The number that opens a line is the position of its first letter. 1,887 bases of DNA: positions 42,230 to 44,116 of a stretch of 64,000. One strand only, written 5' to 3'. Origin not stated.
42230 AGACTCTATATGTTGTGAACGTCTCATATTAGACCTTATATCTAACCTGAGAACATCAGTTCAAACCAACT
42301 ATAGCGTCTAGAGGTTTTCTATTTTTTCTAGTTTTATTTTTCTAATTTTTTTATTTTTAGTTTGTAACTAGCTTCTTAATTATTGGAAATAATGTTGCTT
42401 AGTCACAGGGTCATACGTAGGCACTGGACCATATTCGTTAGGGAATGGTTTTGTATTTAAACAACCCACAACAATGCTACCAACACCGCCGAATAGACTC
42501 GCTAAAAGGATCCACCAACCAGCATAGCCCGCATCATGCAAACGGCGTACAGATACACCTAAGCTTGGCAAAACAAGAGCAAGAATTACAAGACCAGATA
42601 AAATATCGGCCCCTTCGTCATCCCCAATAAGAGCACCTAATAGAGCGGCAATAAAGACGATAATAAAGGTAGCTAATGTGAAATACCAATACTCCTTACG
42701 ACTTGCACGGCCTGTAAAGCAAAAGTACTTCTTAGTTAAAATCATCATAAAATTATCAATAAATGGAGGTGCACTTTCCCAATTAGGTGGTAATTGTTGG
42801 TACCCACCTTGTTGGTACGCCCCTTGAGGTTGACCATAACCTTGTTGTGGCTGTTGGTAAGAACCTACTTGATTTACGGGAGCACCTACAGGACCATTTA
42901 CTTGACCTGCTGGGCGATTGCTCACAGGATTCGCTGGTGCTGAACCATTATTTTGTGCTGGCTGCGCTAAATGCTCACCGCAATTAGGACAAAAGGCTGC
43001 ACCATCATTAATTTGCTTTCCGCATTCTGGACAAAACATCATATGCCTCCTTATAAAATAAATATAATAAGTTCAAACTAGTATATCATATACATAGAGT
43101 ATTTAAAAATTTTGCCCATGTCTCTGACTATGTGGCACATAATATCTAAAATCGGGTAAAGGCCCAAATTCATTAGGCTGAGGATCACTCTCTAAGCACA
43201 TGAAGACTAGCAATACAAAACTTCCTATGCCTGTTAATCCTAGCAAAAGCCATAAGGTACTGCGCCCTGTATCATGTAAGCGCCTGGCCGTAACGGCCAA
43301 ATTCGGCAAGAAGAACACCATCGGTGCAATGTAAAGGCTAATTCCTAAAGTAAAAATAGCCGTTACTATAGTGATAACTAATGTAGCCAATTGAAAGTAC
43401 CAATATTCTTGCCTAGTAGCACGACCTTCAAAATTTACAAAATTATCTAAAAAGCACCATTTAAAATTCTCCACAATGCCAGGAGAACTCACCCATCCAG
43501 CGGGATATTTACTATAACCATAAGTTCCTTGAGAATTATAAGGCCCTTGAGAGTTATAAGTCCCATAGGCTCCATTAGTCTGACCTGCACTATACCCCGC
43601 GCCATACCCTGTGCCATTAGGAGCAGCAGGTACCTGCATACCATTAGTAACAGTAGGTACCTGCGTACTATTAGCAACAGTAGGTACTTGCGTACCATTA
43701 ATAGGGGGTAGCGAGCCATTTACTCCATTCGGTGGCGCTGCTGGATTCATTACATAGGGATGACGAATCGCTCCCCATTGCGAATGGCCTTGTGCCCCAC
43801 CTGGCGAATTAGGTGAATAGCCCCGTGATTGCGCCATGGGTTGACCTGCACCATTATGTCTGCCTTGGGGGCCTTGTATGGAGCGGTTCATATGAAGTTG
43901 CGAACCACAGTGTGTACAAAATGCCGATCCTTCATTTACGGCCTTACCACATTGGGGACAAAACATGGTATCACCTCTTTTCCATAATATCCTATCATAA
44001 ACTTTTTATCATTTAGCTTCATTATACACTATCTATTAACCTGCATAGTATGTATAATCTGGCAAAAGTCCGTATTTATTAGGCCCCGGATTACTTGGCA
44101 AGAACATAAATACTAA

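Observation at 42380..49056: Tandem cluster of six zinc-ribbon / hypervariable-linker membrane proteins (four DUF805-type) around a GH3 lipoprotein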

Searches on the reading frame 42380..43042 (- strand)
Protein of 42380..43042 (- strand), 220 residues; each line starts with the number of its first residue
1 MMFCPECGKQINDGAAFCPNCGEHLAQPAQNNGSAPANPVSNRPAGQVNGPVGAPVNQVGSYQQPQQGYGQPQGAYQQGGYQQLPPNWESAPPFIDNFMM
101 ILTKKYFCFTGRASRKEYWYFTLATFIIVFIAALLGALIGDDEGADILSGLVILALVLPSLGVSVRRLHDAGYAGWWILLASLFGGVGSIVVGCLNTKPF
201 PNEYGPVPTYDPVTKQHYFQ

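Call 3: search_protein_families(library=pfam, proteins=[window:42380-43042:-], max_evalue=0.01)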
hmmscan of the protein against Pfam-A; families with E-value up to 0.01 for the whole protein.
window:42380-43042:- (220 aa): 7 families
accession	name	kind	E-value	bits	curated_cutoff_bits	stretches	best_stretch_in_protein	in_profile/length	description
PF05656.20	DUF805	-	2.1e-25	89.8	25.7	1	106-206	1-111/111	Protein of unknown function (DUF805)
PF13240.11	Zn_Ribbon_1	-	2.7e-09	37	25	1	3-24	1-22/23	zinc-ribbon domain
PF13248.11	Zn_ribbon_3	-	2.3e-06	27.3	27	1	4-24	5-25/26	zinc-ribbon domain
PF12773.13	DZR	-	2e-05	25.1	27.3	1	4-26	1-23/45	Double zinc ribbon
PF24460.1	DUF7575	-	6.2e-05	22.7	28.5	1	4-25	6-27/28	Domain of unknown function (DUF7575)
PF24463.1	DUF7577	-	0.0023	17.9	28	1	3-25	4-26/27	Domain of unknown function (DUF7577)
PF17032.10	Zn_ribbon_15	-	0.0062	17.8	28.9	0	3-22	54-73/73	zinc-ribbon family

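Call 4: search_protein_families(library=ncbifam, proteins=[window:42380-43042:-], max_evalue=0.01)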
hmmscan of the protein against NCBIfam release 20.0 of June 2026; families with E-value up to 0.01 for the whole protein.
window:42380-43042:- (220 aa): 2 families
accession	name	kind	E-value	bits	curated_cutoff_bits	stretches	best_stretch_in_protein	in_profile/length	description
NF053815.1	teico_TcaA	equivalog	0.0036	16.2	550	1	1-34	1-34/463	membrane-associated protein TcaA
NF049861.1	SCO2400_fam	subfamily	0.0088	16.6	55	0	1-47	1-40/136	SCO2400 family protein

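Call 65: list_cluster_members(proteins=[window:42380-43039:-, window:43103-43966:-, window:47487-48458:-, window:48469-49041:-, window:44808-45977:-])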
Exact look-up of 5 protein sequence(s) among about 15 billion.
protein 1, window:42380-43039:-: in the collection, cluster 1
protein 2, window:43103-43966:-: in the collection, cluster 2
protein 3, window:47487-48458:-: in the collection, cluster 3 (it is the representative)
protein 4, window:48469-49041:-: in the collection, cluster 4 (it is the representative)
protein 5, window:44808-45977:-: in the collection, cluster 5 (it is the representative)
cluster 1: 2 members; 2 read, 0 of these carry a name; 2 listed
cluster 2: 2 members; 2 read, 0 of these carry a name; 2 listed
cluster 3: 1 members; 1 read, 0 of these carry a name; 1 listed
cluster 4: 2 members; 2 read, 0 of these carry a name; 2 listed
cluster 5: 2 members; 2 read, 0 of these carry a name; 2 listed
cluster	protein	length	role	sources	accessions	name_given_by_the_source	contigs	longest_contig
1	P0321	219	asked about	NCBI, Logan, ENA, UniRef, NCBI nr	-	-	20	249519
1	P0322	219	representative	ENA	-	-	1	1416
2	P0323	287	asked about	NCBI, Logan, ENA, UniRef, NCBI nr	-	-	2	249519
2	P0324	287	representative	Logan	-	-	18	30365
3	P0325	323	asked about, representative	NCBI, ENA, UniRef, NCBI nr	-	-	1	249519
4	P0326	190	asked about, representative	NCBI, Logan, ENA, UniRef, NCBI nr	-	-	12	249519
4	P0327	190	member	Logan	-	-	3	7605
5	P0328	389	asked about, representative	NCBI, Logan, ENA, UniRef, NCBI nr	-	-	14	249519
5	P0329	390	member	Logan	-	-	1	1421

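Call 68: search_protein_families(library=padloc, proteins=[window:42380-43042:-], max_evalue=0.01)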
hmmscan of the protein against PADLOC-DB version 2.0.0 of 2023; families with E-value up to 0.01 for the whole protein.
window:42380-43042:- (220 aa): 0 families

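Call 69: search_protein_families(library=phrogs, proteins=[window:42380-43042:-], max_evalue=0.001)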
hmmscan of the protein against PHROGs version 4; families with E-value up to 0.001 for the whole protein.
window:42380-43042:- (220 aa): 6 families
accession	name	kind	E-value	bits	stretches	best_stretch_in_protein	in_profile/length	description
phrog_12855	-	moron, auxiliary metabolic gene and host takeover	3.8e-19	69.8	1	1-204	5-188/333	membrane protein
phrog_2546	-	unknown function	2.3e-06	28.9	1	2-32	1-31/180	-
phrog_6586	-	unknown function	2.3e-06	28.5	1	2-37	4-39/129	-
phrog_10292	-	unknown function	6.7e-05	23.9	1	1-31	3-33/136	-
phrog_27136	-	unknown function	0.00062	20.3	1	1-42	1-42/224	-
phrog_4852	-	unknown function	0.00065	20.4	1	1-31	13-45/194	-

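Call 80: search_dna_similar(query=window:42380-43039:-, collection=phages, mode=protein, max_evalue=0.001, max_rows=15)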
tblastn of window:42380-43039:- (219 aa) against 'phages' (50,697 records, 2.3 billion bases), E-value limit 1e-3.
Records with a match: 9; places in all: 9; records where one place covers at least 80% of the query: 0.
Best place of each record, by identity: <60% 9.
By first word of the organism name: Shigella 4; Salmonella 2; Listeria 2; Escherichia 1.
By host as written in the record: Shigella sonnei 75/02 2; Shigella flexneri 2a 2; Listeria monocytogenes 2; Homo sapiens 1; Escherichia coli O157:H7 ATCC 43895 1; Salmonella enterica subsp. enterica serovar Kentucky 1.
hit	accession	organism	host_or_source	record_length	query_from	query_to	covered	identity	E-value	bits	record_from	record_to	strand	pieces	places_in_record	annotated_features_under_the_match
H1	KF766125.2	Shigella phage 75/02 Stx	Shigella sonnei 75/02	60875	100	211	51%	29.9%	2e-9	62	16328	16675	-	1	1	none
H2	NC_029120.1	Shigella phage 75/02 Stx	Shigella sonnei 75/02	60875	100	211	51%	29.9%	2e-9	62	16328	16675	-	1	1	none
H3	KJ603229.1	Shigella phage POCJ13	Shigella flexneri 2a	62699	100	211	51%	29.9%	2e-9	62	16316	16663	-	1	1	none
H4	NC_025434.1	Shigella phage POCJ13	Shigella flexneri 2a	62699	100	211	51%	29.9%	2e-9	62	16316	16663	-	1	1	none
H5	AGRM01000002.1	Salmonella enterica subsp. houtenae str. ATCC BAA-1581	Homo sapiens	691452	94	170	35%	40.5%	7e-8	58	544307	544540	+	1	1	putative inner membrane protein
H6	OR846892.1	Listeria phage LM 4-11-1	Listeria monocytogenes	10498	103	204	47%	30.3%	4e-5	49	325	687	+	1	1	record has no annotation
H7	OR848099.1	Listeria phage LM 4-14-1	Listeria monocytogenes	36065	103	204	47%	30.3%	4e-5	49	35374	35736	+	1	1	record has no annotation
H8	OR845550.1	Escherichia phage ECO95 1-6-1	Escherichia coli O157:H7 ATCC 43895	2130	94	170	35%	39.2%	8e-8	57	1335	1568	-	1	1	record has no annotation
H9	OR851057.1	Salmonella phage S.Kent 1-2-1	Salmonella enterica subsp. enterica ...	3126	94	170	35%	39.2%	9e-8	57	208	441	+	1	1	record has no annotation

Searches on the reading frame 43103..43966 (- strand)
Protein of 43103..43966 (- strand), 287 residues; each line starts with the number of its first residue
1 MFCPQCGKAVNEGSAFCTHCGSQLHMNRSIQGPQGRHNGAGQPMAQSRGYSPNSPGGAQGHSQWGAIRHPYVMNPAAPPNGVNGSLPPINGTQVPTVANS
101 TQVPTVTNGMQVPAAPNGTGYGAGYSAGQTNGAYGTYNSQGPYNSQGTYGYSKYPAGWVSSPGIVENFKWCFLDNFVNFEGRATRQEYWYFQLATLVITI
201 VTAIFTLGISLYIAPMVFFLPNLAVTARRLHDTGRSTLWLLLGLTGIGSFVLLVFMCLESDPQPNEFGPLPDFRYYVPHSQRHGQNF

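Call 3: search_protein_families(library=pfam, proteins=[window:43103-43966:-], max_evalue=0.01)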
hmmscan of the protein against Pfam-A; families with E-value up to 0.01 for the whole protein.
window:43103-43966:- (287 aa): 7 families
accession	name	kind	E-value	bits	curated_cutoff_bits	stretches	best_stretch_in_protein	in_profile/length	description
PF05656.20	DUF805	-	1.1e-22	81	25.7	1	177-269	2-111/111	Protein of unknown function (DUF805)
PF13240.11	Zn_Ribbon_1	-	1.2e-07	31.7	25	1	2-24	1-23/23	zinc-ribbon domain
PF12773.13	DZR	-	3.6e-05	24.3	27.3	1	3-26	1-24/45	Double zinc ribbon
PF13248.11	Zn_ribbon_3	-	8.5e-05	22.3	27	1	3-23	5-25/26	zinc-ribbon domain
PF24460.1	DUF7575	-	0.00048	19.9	28.5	1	3-24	6-27/28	Domain of unknown function (DUF7575)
PF18912.6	DZR_2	-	0.004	17.4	27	1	3-25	10-32/56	Double zinc ribbon domain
PF14803.11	Zn_ribbon_Nudix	-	0.0066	16.8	25.6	0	2-11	2-11/34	Nudix N-terminal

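Call 4: search_protein_families(library=ncbifam, proteins=[window:43103-43966:-], max_evalue=0.01)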
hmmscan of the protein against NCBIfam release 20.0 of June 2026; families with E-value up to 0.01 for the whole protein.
window:43103-43966:- (287 aa): 0 families

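Call 68: search_protein_families(library=padloc, proteins=[window:43103-43966:-], max_evalue=0.01)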
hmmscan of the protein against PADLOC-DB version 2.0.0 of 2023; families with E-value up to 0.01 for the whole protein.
window:43103-43966:- (287 aa): 0 families

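Call 69: search_protein_families(library=phrogs, proteins=[window:43103-43966:-], max_evalue=0.001)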
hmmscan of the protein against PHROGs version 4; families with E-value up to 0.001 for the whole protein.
window:43103-43966:- (287 aa): 2 families
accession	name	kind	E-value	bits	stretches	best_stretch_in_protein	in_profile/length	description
phrog_12855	-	moron, auxiliary metabolic gene and host takeover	8.8e-16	58.7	1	152-271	53-192/333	membrane protein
phrog_2546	-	unknown function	0.00011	23.4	1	1-29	1-29/180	-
